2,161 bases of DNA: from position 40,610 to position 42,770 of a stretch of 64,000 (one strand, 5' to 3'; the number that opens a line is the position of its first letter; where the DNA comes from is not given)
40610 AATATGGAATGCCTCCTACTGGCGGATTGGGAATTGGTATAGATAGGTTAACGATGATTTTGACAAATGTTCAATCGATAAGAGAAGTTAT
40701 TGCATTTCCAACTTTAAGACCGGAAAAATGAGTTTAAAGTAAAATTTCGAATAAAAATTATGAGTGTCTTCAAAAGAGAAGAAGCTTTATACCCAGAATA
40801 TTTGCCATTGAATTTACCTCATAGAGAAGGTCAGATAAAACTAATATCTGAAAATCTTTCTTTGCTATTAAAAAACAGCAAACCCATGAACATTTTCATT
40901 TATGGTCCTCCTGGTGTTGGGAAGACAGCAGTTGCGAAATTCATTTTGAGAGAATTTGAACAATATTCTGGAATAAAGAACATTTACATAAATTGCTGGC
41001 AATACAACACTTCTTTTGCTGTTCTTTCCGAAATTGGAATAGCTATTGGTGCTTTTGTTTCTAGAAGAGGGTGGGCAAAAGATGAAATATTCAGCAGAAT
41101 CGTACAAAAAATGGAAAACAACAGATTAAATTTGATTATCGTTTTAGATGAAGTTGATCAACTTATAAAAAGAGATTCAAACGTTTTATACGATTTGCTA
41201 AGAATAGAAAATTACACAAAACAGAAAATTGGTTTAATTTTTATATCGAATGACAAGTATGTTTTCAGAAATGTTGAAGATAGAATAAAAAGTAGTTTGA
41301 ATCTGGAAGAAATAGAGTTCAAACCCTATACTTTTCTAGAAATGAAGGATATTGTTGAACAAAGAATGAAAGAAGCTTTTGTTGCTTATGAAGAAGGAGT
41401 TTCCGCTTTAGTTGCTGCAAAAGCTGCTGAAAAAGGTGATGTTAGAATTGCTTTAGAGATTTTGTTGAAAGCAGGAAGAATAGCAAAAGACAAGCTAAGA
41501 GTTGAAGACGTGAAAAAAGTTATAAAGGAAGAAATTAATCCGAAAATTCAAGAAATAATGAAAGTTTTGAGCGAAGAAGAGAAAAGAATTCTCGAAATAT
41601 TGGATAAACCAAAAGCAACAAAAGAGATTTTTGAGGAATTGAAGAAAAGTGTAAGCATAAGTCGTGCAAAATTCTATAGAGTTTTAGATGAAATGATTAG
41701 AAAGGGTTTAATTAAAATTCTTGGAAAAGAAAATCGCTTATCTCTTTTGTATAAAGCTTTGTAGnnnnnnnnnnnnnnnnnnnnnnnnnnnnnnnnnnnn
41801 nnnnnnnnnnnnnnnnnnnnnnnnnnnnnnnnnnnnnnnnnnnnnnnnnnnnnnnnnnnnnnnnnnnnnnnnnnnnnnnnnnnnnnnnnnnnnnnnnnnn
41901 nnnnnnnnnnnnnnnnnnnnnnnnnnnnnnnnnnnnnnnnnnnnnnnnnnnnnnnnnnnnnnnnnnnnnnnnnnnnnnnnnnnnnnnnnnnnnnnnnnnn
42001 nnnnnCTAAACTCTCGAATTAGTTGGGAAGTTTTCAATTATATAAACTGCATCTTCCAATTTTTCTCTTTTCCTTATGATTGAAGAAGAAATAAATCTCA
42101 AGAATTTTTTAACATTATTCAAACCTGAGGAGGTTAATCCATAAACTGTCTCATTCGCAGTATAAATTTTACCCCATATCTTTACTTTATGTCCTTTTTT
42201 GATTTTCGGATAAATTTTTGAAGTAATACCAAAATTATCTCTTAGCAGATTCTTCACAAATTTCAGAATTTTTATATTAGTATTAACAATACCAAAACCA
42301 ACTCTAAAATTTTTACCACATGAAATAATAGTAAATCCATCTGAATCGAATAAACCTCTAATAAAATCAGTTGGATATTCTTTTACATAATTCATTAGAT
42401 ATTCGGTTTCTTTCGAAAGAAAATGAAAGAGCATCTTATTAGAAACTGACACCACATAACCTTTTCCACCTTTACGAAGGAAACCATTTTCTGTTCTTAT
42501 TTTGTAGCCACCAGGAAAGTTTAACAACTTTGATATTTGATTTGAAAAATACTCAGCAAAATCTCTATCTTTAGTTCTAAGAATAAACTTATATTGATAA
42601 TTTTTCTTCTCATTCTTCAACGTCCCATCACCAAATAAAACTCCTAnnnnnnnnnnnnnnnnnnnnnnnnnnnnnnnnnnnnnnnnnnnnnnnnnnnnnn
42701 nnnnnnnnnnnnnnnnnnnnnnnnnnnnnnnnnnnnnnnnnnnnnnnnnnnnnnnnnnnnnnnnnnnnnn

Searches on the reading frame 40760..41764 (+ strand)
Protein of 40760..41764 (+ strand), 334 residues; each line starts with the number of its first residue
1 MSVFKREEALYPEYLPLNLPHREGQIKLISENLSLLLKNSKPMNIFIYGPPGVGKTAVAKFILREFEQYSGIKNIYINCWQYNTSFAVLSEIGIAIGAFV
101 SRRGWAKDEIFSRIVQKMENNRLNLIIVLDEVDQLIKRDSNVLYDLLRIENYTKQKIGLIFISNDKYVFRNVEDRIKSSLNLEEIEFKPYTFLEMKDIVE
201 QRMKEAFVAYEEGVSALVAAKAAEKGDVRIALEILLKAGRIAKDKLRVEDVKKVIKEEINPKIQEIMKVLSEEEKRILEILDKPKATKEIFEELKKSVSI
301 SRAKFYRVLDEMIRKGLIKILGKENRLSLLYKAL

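Call 11: find_encoding_contigs(protein=window:40760-41764:+, flank=3000, max_places=6)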
Protein window:40760-41764:+ (334 aa): 3 contigs read that carry it; 3 places shown.
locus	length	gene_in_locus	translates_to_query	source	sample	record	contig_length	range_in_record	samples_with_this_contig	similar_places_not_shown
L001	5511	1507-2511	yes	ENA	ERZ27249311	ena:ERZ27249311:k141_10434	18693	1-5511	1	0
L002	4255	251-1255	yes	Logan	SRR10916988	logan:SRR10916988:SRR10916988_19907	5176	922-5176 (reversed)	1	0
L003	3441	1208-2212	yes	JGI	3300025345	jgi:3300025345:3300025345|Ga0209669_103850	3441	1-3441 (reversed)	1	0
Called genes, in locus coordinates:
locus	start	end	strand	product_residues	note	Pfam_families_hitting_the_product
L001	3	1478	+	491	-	?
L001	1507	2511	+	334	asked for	PF01637:ATPase_2, PF13191:AAA_16 (weak), PF00931:NB-ARC (weak), PF07693:KAP_NTPase (faint), PF24883:NPHP3_N (faint), PF13401:AAA_22, PF00004:AAA, PF22703:Cdc6_lid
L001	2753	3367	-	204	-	PF14528:LAGLIDADG_3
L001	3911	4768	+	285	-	PF01926:MMR_HSR1, PF02824:TGS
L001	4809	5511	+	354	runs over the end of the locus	PF00571:CBS, PF02482:Ribosomal_S30AE (weak)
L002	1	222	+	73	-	?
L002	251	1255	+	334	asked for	PF01637:ATPase_2, PF13191:AAA_16 (weak), PF00931:NB-ARC (weak), PF07693:KAP_NTPase (faint), PF24883:NPHP3_N (faint), PF13401:AAA_22, PF00004:AAA, PF22703:Cdc6_lid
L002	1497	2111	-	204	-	PF14528:LAGLIDADG_3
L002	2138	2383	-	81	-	-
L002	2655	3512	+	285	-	PF01926:MMR_HSR1, PF02824:TGS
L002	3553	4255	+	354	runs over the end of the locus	PF00571:CBS, PF02482:Ribosomal_S30AE (weak)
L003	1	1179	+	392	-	?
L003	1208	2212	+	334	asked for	PF01637:ATPase_2, PF13191:AAA_16 (weak), PF00931:NB-ARC (weak), PF07693:KAP_NTPase (faint), PF24883:NPHP3_N (faint), PF13401:AAA_22, PF00004:AAA, PF22703:Cdc6_lid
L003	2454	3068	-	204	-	PF14528:LAGLIDADG_3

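Call 31: find_homologous_proteins(query=window:40760-41764:+, max_evalue=1e-20)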
Query window:40760-41764:+ (334 aa): 907 proteins with E <= 1e-20 among 6952 candidates; the best 120 are listed.
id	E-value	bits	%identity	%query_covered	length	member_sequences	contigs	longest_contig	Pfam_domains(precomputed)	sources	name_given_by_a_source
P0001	9.2e-205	697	99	100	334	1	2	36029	PF22703.3,PF07693.21,PF24883.3,PF00004.36,PF13401.13,PF01637.25,PF00931.29,PF13191.13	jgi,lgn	-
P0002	2.1e-200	682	97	100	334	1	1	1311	PF22703.3,PF07693.21,PF00004.36,PF13401.13,PF01637.25,PF00931.29,PF13191.13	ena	-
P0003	1.9e-198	676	96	100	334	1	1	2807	PF22703.3,PF07693.21,PF00004.36,PF13401.13,PF01637.25,PF00931.29,PF13191.13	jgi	-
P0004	5.7e-197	671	94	100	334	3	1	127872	PF22703.3,PF07693.21,PF24883.3,PF00004.36,PF13401.13,PF14532.13,PF01637.25,PF00931.29,PF13191.13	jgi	-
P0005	1.1e-196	670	94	100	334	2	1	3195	PF22703.3,PF07693.21,PF24883.3,PF00004.36,PF13401.13,PF01637.25,PF00931.29,PF13191.13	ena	-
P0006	7.8e-196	667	95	100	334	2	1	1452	PF22703.3,PF07693.21,PF00004.36,PF13401.13,PF01637.25,PF00931.29,PF13191.13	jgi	jgi:cell division control protein 6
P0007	3.0e-195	666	93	100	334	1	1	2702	PF22703.3,PF07693.21,PF00004.36,PF13401.13,PF01637.25,PF00931.29,PF13191.13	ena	-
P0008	3.2e-195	665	94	100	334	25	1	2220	PF22703.3,PF24883.3,PF00004.36,PF13401.13,PF01637.25,PF00931.29,PF13191.13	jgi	jgi:cell division control protein 6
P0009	6.4e-193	658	92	100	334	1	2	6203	PF22703.3,PF07693.21,PF00004.36,PF13401.13,PF14532.13,PF01637.25,PF00931.29,PF13191.13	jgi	jgi:cell division control protein 6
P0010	9.2e-193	657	91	100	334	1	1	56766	PF22703.3,PF07693.21,PF00004.36,PF13401.13,PF14532.13,PF01637.25,PF00931.29,PF13191.13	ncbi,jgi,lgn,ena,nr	ncbi:MAG: AAA family ATPase [Candidatus Aenigmarchaeota archaeon]|nr:AAA family ATPase [Candidatus A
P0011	1.9e-192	656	91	100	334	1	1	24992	PF22703.3,PF07693.21,PF00004.36,PF13401.13,PF01637.25,PF00931.29,PF13191.13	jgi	jgi:cell division control protein 6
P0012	2.9e-189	646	90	100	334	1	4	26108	PF22703.3,PF07693.21,PF24883.3,PF00004.36,PF13401.13,PF14532.13,PF01637.25,PF00931.29,PF13191.13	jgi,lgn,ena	-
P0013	1.4e-187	640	89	100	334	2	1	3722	PF22703.3,PF00004.36,PF13401.13,PF01637.25,PF00931.29,PF13191.13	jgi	-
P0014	4.0e-187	639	88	100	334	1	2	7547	PF22703.3,PF07693.21,PF24883.3,PF00004.36,PF13401.13,PF14532.13,PF01637.25,PF00931.29,PF13191.13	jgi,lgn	-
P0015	4.0e-186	636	87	100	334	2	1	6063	PF22703.3,PF00004.36,PF13401.13,PF14532.13,PF01637.25,PF13191.13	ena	-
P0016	1.5e-185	634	88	100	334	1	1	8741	PF22703.3,PF00158.33,PF24883.3,PF00004.36,PF13401.13,PF14532.13,PF01637.25,PF00931.29,PF13191.13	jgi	jgi:cell division control protein 6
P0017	2.5e-185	633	88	100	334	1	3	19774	PF22703.3,PF00004.36,PF13401.13,PF01637.25,PF00931.29,PF13191.13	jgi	jgi:cell division control protein 6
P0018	5.0e-185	632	88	100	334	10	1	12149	PF22703.3,PF07693.21,PF24883.3,PF00004.36,PF13401.13,PF14532.13,PF01637.25,PF00931.29,PF13191.13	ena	-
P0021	8.5e-181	618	87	100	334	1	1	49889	PF22703.3,PF07693.21,PF24883.3,PF00004.36,PF13401.13,PF14532.13,PF01637.25,PF00931.29,PF13191.13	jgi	jgi:archaeal cell division control protein 6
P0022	9.6e-180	615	85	100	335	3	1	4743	PF22703.3,PF00004.36,PF13401.13,PF01637.25,PF00931.29,PF13191.13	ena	-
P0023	1.2e-177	608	83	99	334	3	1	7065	PF22703.3,PF00158.33,PF24883.3,PF00004.36,PF13401.13,PF14532.13,PF01637.25,PF07728.21,PF13191.13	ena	-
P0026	2.8e-150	518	71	99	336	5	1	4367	PF22703.3,PF00004.36,PF13401.13,PF01637.25,PF00931.29,PF13191.13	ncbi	ncbi:MAG: Cdc6/Cdc18 family protein [Candidatus Aenigmatarchaeota archaeon]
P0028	1.0e-118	414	59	99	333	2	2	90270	PF22703.3,PF00004.36,PF13401.13,PF14532.13,PF01637.25,PF13191.13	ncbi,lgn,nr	ncbi:MAG: AAA family ATPase [Candidatus Aenigmarchaeota archaeon]|nr:AAA family ATPase [Candidatus A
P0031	2.0e-115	403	57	100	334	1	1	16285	PF22703.3,PF07693.21,PF24883.3,PF00004.36,PF13401.13,PF01637.25,PF00931.29,PF13191.13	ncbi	ncbi:MAG: AAA family ATPase [Candidatus Aenigmatarchaeota archaeon]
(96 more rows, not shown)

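Call 33: find_encoding_contigs(protein=P0010, flank=2500, max_places=2)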
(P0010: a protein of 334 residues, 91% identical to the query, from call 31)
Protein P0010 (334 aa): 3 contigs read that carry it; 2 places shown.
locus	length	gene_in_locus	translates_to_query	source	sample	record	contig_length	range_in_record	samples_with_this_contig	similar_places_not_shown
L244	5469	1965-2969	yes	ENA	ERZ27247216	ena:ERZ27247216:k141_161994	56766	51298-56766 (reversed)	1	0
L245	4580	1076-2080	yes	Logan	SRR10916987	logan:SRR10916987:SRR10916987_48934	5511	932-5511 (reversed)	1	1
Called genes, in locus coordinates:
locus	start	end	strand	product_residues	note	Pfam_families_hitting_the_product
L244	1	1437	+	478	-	?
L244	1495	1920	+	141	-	-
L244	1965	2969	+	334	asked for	PF13191:AAA_16 (weak), PF00931:NB-ARC (weak), PF01637:ATPase_2, PF07693:KAP_NTPase (faint), PF14532:Sigma54_activ_2 (faint), PF13401:AAA_22, PF00004:AAA, PF22703:Cdc6_lid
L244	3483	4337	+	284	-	PF01926:MMR_HSR1, PF02824:TGS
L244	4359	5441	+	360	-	PF00571:CBS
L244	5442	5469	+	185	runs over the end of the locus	PF08551:DUF1751, PF01694:Rhomboid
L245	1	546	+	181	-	?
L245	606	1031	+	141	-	-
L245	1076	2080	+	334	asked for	PF13191:AAA_16 (weak), PF00931:NB-ARC (weak), PF01637:ATPase_2, PF07693:KAP_NTPase (faint), PF14532:Sigma54_activ_2 (faint), PF13401:AAA_22, PF00004:AAA, PF22703:Cdc6_lid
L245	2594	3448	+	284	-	PF01926:MMR_HSR1, PF02824:TGS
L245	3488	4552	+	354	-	PF00571:CBS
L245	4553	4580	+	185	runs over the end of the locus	PF08551:DUF1751, PF01694:Rhomboid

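Call 34: find_encoding_contigs(protein=P0021, flank=2500, max_places=2)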
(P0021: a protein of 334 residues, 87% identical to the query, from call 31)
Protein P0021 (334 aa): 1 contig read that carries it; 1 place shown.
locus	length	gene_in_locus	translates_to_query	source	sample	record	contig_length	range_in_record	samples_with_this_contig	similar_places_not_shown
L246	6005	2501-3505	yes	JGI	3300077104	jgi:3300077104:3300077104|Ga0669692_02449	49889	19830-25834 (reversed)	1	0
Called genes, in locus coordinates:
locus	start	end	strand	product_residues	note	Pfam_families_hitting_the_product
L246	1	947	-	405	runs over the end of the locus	PF00009:GTP_EFTU, PF03144:GTP_EFTU_D2, PF09173:eIF2_C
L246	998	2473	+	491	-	PF01336:tRNA_anti-codon, PF00152:tRNA-synt_2, PF01409:tRNA-synt_2d (faint)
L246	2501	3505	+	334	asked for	PF01637:ATPase_2, PF13191:AAA_16 (weak), PF00931:NB-ARC (weak), PF07693:KAP_NTPase (faint), PF14532:Sigma54_activ_2 (faint), PF13401:AAA_22, PF00004:AAA, PF22703:Cdc6_lid, +1 more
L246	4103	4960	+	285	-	PF01926:MMR_HSR1, PF02824:TGS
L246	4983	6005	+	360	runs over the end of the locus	PF00571:CBS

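Call 35: find_encoding_contigs(protein=P0023, flank=2500, max_places=2)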
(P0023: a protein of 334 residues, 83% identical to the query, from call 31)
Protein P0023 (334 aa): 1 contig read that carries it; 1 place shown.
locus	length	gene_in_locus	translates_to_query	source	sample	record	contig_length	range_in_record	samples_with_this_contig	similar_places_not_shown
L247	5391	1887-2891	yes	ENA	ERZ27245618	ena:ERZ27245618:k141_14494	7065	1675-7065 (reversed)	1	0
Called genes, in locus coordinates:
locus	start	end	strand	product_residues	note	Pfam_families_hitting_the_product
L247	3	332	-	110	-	?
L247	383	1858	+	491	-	PF01336:tRNA_anti-codon, PF00152:tRNA-synt_2, PF01409:tRNA-synt_2d (faint)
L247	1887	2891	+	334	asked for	PF00158:Sigma54_activat (faint), PF01637:ATPase_2, PF13191:AAA_16, PF14532:Sigma54_activ_2 (weak), PF24883:NPHP3_N (faint), PF13401:AAA_22, PF00004:AAA, PF22703:Cdc6_lid, +1 more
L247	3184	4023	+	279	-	PF01926:MMR_HSR1, PF02824:TGS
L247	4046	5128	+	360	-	PF00571:CBS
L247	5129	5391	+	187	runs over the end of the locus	PF01694:Rhomboid, PF08551:DUF1751 (weak)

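Call 36: find_encoding_contigs(protein=P0026, flank=2500, max_places=2)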
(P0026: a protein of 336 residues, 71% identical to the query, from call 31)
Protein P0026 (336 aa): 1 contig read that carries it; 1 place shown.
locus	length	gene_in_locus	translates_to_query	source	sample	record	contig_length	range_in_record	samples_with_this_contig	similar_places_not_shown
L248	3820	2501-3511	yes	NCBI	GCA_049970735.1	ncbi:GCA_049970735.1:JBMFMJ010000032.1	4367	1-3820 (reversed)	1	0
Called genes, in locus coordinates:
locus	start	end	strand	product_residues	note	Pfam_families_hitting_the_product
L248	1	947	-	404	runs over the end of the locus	PF00009:GTP_EFTU, PF03144:GTP_EFTU_D2 (weak), PF09173:eIF2_C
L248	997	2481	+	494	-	PF01336:tRNA_anti-codon, PF00152:tRNA-synt_2, PF01409:tRNA-synt_2d (faint)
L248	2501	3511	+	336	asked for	PF13191:AAA_16, PF00931:NB-ARC (weak), PF01637:ATPase_2 (weak), PF13401:AAA_22, PF00004:AAA (weak), PF22703:Cdc6_lid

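Call 39: find_encoding_contigs(protein=P0022, flank=1500, max_places=2)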
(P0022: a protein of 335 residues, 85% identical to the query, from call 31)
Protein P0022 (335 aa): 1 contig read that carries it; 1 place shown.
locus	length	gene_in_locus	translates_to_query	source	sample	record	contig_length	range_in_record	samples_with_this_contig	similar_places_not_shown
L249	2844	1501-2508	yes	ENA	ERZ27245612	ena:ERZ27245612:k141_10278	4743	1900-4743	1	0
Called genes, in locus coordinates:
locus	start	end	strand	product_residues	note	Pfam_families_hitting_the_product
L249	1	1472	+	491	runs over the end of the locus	PF01336:tRNA_anti-codon, PF00152:tRNA-synt_2, PF01409:tRNA-synt_2d (faint)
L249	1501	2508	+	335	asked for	PF13191:AAA_16, PF00931:NB-ARC (weak), PF01637:ATPase_2, PF13401:AAA_22, PF00004:AAA, PF22703:Cdc6_lid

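Call 40: find_encoding_contigs(protein=P0017, flank=1500, max_places=2)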
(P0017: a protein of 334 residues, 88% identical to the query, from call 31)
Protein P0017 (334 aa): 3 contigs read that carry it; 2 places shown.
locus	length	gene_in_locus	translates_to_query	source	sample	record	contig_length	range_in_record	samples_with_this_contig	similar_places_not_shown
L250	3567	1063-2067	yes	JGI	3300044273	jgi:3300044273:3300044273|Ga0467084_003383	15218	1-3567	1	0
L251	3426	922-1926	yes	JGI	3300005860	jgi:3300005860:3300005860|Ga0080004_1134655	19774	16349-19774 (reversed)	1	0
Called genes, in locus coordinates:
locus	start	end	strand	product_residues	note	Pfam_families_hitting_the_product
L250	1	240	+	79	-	?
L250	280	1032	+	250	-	-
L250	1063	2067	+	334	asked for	PF13191:AAA_16, PF00931:NB-ARC (weak), PF01637:ATPase_2, PF13401:AAA_22, PF00004:AAA, PF22703:Cdc6_lid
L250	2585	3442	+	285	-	PF01926:MMR_HSR1, PF02824:TGS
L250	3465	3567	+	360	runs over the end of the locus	PF00571:CBS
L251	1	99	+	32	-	?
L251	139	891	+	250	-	-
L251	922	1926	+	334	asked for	PF13191:AAA_16, PF00931:NB-ARC (weak), PF01637:ATPase_2, PF13401:AAA_22, PF00004:AAA, PF22703:Cdc6_lid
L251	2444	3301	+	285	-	PF01926:MMR_HSR1, PF02824:TGS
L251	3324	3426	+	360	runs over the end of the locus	PF00571:CBS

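Call 41: find_encoding_contigs(protein=P0018, flank=1500, max_places=2)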
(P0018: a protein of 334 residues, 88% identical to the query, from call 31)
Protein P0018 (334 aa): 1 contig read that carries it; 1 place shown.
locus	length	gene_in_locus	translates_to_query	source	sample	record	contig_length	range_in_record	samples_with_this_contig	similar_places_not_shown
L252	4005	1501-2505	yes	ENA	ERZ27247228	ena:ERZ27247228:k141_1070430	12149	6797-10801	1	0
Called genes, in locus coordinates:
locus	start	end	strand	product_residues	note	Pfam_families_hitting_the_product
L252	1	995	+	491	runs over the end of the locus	PF01336:tRNA_anti-codon, PF00152:tRNA-synt_2, PF01409:tRNA-synt_2d (faint)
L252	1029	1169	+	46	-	-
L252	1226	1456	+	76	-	-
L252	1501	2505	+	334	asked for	PF13191:AAA_16 (weak), PF00931:NB-ARC (weak), PF01637:ATPase_2, PF07693:KAP_NTPase (faint), PF14532:Sigma54_activ_2 (faint), PF13401:AAA_22, PF00004:AAA, PF22703:Cdc6_lid, +1 more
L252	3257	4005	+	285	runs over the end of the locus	PF01926:MMR_HSR1, PF02824:TGS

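Call 42: find_encoding_contigs(protein=P0028, flank=2500, max_places=2)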
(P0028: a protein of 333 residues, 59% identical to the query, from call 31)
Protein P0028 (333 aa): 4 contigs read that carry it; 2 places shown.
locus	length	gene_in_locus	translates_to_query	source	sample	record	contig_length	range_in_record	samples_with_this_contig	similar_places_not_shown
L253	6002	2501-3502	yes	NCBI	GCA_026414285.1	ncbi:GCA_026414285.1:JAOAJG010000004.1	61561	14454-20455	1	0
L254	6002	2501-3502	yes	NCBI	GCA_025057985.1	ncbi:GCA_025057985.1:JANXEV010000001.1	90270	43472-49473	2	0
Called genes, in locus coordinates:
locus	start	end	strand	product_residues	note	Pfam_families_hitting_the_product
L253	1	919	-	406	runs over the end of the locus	PF00009:GTP_EFTU, PF03193:RsgA_GTPase (faint), PF03144:GTP_EFTU_D2 (weak), PF09173:eIF2_C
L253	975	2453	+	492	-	PF01336:tRNA_anti-codon, PF00152:tRNA-synt_2, PF01409:tRNA-synt_2d (faint)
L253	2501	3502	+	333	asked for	PF01637:ATPase_2, PF13191:AAA_16, PF14532:Sigma54_activ_2 (faint), PF13401:AAA_22, PF00004:AAA, PF22703:Cdc6_lid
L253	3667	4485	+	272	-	PF01926:MMR_HSR1, PF02824:TGS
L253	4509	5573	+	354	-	PF00571:CBS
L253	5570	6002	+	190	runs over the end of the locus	PF01694:Rhomboid, PF08551:DUF1751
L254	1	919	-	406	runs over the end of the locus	PF00009:GTP_EFTU, PF03193:RsgA_GTPase (faint), PF03144:GTP_EFTU_D2 (weak), PF09173:eIF2_C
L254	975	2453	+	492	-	PF01336:tRNA_anti-codon, PF00152:tRNA-synt_2, PF01409:tRNA-synt_2d (faint)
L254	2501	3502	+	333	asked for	PF01637:ATPase_2, PF13191:AAA_16, PF14532:Sigma54_activ_2 (faint), PF13401:AAA_22, PF00004:AAA, PF22703:Cdc6_lid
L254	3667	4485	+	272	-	PF01926:MMR_HSR1, PF02824:TGS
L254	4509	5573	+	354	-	PF00571:CBS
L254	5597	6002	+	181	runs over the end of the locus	PF08551:DUF1751, PF01694:Rhomboid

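Call 76: find_encoding_contigs(protein=P0016, flank=1200, max_places=1)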
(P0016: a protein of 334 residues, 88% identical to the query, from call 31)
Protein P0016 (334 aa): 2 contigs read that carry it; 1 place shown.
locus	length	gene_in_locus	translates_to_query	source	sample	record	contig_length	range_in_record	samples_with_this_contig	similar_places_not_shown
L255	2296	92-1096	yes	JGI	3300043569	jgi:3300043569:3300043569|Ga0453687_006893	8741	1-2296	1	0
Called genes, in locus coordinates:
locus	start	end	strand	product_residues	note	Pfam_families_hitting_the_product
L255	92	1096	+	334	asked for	PF13191:AAA_16 (weak), PF00158:Sigma54_activat (faint), PF00931:NB-ARC, PF01637:ATPase_2, PF14532:Sigma54_activ_2 (faint), PF13401:AAA_22, PF00004:AAA, PF22703:Cdc6_lid, +1 more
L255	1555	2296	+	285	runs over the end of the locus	PF01926:MMR_HSR1, PF02824:TGS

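Call 77: find_encoding_contigs(protein=P0013, flank=1200, max_places=1)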
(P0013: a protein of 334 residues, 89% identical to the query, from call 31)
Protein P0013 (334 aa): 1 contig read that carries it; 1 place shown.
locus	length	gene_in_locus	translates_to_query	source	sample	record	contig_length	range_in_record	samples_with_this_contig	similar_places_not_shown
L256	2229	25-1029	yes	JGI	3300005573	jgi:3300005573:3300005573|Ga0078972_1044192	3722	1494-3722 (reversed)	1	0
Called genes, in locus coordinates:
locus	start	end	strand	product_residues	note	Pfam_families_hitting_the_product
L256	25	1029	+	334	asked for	PF13191:AAA_16 (weak), PF00931:NB-ARC (weak), PF01637:ATPase_2, PF13401:AAA_22, PF00004:AAA, PF22703:Cdc6_lid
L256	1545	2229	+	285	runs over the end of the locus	PF01926:MMR_HSR1, PF02824:TGS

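Call 78: find_encoding_contigs(protein=P0031, flank=1500, max_places=1)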
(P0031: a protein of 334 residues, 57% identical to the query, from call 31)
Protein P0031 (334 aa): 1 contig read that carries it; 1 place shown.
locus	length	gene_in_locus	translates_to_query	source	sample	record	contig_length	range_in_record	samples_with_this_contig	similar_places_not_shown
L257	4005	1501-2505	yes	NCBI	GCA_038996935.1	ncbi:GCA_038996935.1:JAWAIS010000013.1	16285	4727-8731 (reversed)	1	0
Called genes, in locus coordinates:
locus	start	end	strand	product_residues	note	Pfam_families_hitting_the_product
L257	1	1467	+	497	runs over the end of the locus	PF01336:tRNA_anti-codon, PF00152:tRNA-synt_2, PF01409:tRNA-synt_2d (faint)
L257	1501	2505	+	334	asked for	PF01637:ATPase_2 (weak), PF13191:AAA_16, PF00931:NB-ARC (weak), PF07693:KAP_NTPase (faint), PF24883:NPHP3_N (faint), PF13401:AAA_22, PF00004:AAA, PF22703:Cdc6_lid (weak)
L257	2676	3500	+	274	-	PF01926:MMR_HSR1, PF02421:FeoB_N (weak), PF02824:TGS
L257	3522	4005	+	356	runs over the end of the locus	PF00571:CBS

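Call 82: search_protein_families(library=ncbifam, proteins=[window:40760-41764:+])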
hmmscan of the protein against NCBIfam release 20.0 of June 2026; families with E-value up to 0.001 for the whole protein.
window:40760-41764:+ (334 aa): 18 families
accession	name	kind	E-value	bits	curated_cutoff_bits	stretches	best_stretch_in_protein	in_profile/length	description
TIGR02928.1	TIGR02928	subfamily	2.3e-69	234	181.3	1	3-285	1-302/366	orc1/cdc6 family replication initiation protein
NF001625.0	PRK00411.1-3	equivalog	3.9e-57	193.8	501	1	2-275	19-308/415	ORC1-type DNA replication protein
NF001624.0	PRK00411.1-2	subfamily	2.9e-54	184.4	354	1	2-319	12-344/374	ORC1-type DNA replication protein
NF001623.0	PRK00411.1-1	equivalog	9.5e-45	153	311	1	2-275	16-309/411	ORC1-type DNA replication protein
NF001626.0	PRK00411.1-5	equivalog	8.6e-38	130.1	417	1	2-319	15-346/374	ORC1-type DNA replication protein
NF001679.0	PRK00440.1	equivalog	1.1e-07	31.3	303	1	14-269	12-238/322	replication factor C small subunit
NF003229.0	PRK04195.1-5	equivalog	1.2e-06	27.5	280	0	122-240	102-213/413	replication factor C large subunit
TIGR02903.1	spore_lon_C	equivalog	4.6e-06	25.4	678.8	1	37-67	170-200/615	Lon family ATP-dependent protease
NF003231.0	PRK04195.2-1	equivalog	1.3e-05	24.1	442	0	126-275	104-245/517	replication factor C large subunit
TIGR02397.1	dnaX_nterm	equivalog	2.3e-05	23.8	250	1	9-296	3-281/355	DNA polymerase III subunit gamma/tau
TIGR00635.1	ruvB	equivalog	3.9e-05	22.9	299.05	1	31-68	14-56/305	Holliday junction branch migration DNA helicase RuvB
TIGR02902.1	spore_lonB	equivalog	9.1e-05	21.3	723.3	1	38-67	82-111/531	ATP-dependent protease LonB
NF001387.0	PRK00279.2-5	equivalog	9.8e-05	22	373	1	43-193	1-145/224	adenylate kinase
NF003226.0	PRK04195.1-1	equivalog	0.0002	20.4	588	0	39-66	37-64/405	replication factor C large subunit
NF010248.0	PRK13695.1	equivalog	0.00028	20.7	156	0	41-68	2-29/180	NTPase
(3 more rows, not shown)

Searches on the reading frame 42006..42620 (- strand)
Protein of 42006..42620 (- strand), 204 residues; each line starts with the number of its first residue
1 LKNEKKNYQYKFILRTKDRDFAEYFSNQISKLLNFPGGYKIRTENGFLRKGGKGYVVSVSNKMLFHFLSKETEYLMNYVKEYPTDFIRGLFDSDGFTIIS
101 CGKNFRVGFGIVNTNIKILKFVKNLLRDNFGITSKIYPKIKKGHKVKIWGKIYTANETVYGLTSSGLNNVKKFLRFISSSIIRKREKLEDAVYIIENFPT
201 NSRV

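Call 14: search_protein_families(library=pfam, proteins=[window:42006-42620:-])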
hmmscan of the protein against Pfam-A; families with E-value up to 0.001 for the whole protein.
window:42006-42620:- (204 aa): 1 family
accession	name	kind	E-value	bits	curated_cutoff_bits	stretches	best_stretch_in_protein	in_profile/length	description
PF14528.11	LAGLIDADG_3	-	2.7e-10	40.8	22.5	1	83-175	3-79/82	LAGLIDADG-like domain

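Call 82: search_protein_families(library=ncbifam, proteins=[window:42006-42620:-])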
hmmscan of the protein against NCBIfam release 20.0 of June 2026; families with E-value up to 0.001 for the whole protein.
window:42006-42620:- (204 aa): 0 families
